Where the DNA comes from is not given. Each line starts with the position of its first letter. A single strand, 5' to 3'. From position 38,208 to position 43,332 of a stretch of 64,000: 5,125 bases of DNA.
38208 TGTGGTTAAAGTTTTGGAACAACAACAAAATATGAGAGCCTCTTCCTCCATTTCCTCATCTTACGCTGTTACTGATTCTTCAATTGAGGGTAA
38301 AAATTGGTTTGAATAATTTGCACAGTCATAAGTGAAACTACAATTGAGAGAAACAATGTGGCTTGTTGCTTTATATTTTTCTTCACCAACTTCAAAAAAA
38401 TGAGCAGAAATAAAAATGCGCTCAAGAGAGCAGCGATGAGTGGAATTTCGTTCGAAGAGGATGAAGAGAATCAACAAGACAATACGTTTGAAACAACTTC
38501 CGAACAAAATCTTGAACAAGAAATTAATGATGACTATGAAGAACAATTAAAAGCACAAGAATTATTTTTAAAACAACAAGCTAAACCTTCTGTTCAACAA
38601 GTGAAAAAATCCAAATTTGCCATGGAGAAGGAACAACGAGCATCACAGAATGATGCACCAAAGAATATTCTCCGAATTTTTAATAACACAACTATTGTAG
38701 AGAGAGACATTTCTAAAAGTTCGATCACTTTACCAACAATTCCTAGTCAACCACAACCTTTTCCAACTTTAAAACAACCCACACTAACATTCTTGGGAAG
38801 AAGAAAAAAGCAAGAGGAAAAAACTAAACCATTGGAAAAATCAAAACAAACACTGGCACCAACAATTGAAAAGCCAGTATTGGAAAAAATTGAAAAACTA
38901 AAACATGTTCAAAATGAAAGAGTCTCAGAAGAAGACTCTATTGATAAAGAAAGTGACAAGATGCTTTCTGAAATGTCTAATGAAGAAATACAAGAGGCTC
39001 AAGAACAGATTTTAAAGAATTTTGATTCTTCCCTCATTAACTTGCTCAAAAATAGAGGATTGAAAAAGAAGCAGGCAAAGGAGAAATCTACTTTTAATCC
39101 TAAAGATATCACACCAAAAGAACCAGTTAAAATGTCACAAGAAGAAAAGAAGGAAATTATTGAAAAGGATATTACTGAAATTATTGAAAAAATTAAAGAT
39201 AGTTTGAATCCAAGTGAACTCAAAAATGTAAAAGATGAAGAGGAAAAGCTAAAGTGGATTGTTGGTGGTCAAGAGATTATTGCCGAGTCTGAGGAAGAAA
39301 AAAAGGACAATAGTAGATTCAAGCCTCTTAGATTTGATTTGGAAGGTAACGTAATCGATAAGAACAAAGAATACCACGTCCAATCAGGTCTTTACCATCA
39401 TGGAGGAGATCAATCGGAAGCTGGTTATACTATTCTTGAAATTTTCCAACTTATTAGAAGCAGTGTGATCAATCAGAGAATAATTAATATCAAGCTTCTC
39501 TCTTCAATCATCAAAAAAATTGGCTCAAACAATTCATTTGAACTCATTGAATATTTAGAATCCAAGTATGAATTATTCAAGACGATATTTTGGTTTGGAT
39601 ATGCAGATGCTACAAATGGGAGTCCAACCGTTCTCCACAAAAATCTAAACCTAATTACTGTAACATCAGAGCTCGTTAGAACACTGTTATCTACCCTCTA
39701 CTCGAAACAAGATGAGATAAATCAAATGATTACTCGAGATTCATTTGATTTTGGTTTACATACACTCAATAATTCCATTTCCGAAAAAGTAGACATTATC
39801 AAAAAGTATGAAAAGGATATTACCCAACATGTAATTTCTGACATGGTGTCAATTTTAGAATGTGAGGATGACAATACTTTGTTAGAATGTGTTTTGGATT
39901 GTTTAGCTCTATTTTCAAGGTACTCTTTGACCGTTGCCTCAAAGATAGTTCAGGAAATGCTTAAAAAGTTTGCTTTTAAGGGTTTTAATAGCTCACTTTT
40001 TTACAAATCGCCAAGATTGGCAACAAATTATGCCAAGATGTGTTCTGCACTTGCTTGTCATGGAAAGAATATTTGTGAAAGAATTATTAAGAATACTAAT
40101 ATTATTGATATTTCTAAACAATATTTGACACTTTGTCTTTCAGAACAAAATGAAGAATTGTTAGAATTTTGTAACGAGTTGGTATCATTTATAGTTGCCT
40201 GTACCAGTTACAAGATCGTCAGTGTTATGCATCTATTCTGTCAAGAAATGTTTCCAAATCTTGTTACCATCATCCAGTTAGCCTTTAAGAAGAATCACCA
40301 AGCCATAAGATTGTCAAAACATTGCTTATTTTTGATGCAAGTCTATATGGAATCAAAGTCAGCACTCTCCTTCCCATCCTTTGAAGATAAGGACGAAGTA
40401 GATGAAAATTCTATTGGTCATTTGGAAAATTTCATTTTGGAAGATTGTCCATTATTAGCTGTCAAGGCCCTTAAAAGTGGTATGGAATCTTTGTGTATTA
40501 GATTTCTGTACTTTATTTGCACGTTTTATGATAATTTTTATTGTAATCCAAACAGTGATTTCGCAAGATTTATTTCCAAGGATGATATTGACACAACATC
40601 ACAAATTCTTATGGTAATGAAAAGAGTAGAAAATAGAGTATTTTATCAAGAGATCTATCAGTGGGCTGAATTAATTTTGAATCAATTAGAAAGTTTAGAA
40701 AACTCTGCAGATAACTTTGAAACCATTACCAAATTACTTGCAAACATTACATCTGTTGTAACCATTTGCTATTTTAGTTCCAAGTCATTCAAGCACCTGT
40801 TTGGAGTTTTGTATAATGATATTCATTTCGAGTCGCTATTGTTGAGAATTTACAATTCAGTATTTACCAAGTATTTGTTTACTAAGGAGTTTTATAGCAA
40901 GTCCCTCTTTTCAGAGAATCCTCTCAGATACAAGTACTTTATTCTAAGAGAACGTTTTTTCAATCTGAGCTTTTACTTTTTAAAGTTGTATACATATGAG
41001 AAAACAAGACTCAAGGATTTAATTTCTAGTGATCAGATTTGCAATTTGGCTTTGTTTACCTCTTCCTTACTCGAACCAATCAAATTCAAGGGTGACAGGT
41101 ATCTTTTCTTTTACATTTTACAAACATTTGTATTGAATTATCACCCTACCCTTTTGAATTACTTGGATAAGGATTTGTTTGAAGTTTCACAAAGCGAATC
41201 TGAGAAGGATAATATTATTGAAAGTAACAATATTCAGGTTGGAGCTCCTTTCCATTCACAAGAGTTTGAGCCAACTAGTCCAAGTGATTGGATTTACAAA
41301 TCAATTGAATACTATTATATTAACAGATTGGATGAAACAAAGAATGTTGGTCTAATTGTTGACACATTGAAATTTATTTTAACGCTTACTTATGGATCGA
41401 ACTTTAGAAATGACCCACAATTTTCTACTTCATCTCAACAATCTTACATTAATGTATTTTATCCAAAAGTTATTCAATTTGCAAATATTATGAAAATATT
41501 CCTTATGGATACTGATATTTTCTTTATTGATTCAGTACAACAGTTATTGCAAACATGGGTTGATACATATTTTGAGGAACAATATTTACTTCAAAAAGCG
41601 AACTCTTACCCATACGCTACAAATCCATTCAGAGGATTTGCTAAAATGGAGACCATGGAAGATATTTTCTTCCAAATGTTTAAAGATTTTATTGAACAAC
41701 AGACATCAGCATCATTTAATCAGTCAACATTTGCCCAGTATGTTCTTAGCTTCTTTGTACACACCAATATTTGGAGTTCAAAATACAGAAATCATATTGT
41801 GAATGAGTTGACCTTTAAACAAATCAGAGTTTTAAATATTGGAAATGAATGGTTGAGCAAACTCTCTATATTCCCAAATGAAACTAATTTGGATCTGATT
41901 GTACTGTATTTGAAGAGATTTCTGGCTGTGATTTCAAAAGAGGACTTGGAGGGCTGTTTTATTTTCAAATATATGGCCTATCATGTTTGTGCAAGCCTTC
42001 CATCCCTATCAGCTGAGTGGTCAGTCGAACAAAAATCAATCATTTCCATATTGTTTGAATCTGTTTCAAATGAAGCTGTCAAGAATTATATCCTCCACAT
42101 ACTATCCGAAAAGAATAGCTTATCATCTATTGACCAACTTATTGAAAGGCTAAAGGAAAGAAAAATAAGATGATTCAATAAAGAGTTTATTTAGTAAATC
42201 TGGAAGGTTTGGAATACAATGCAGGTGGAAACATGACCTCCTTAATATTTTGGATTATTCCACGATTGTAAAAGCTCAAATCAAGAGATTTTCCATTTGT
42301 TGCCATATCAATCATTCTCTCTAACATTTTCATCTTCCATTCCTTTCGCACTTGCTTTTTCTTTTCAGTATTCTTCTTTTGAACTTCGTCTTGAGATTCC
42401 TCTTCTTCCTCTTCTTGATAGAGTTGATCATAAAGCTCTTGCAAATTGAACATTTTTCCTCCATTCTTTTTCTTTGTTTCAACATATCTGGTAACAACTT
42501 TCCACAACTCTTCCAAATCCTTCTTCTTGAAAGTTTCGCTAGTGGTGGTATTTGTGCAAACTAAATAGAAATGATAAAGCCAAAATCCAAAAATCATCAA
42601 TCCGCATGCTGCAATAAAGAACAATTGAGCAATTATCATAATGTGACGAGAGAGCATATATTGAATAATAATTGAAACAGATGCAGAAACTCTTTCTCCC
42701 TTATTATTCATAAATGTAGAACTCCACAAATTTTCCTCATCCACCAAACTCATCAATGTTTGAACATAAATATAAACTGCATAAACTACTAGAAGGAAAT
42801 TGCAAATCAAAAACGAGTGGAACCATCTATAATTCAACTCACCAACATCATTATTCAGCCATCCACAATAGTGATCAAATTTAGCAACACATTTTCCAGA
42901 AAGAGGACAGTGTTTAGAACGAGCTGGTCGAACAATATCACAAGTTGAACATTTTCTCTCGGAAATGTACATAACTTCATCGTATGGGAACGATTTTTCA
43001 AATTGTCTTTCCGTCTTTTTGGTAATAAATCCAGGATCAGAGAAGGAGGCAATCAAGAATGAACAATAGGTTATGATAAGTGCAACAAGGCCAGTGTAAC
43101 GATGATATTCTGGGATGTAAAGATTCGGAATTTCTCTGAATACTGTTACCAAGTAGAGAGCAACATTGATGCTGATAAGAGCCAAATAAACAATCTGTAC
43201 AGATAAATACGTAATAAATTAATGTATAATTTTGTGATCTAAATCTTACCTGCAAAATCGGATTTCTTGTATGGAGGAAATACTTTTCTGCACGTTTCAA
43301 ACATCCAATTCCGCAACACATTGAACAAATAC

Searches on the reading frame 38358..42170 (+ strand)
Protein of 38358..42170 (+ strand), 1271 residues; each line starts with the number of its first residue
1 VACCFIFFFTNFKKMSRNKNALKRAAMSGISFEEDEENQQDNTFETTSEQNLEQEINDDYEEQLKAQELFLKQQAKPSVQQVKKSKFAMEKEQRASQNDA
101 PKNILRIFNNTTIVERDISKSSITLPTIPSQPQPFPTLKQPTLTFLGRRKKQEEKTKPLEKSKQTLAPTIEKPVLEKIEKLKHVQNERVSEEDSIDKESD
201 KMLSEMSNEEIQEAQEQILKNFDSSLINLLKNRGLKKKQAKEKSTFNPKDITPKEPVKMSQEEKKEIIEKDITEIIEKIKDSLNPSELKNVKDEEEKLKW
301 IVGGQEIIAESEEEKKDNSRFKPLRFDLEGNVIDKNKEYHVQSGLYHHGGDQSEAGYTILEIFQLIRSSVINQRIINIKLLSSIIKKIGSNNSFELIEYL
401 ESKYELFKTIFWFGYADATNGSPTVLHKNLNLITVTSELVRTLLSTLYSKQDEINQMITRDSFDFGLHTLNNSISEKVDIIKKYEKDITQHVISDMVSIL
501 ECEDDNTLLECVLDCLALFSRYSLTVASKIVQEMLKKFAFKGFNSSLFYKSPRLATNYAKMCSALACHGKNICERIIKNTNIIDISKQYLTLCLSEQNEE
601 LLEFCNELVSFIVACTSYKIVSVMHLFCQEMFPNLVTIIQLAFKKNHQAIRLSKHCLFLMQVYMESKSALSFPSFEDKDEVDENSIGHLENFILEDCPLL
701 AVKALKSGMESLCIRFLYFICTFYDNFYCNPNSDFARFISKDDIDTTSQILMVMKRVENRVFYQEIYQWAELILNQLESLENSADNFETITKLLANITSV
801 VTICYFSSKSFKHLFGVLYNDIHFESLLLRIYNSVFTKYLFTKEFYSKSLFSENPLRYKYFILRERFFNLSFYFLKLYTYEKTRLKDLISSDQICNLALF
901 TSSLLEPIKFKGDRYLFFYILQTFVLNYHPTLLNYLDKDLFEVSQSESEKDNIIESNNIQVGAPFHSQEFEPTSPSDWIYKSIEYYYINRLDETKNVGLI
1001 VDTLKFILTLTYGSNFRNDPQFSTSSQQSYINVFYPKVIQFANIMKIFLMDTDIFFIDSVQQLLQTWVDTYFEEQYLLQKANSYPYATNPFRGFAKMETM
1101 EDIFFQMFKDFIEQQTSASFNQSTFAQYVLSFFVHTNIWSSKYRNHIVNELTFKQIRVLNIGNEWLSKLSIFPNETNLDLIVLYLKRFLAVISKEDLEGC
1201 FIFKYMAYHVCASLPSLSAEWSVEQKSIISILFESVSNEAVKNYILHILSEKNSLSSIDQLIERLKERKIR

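Call 25: search_protein_families(library=pfam, proteins=[window:38358-42170:+], max_evalue=0.001)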
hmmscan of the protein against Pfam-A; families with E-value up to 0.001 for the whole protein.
window:38358-42170:+ (1271 aa): 3 families
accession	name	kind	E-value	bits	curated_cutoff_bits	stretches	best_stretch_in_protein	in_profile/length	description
PF08620.15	RPAP1_C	-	2e-22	79.3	27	1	324-388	2-68/69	RPAP1-like, C-terminal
PF08621.15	RPAP1_N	-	7.3e-12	45.3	25.3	1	194-237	2-45/46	RPAP1-like, N-terminal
PF25766.1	TPR_RPAP1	-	4.1e-06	26.9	27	1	995-1187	24-187/221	RNA polymerase II-associated protein 1, TPR repeats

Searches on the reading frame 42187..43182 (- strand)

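Call 25: search_protein_families(library=pfam, proteins=[window:42187-43182:-], max_evalue=0.001)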
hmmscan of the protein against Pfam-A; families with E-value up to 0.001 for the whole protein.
window:42187-43182:- (331 aa): 3 families
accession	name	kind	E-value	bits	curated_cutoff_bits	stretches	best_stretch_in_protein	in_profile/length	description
PF01529.25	DHHC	-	5.4e-32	111.1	28.7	1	74-221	4-133/133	DHHC palmitoyltransferase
PF08510.17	PIG-P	-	9.1e-05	22.8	39.3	1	117-258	3-86/121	PIG-P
PF19745.5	FUT8_N_cat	-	0.00029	20.2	27.6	1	193-318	11-129/499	Alpha-(1,6)-fucosyltransferase N- and catalytic domains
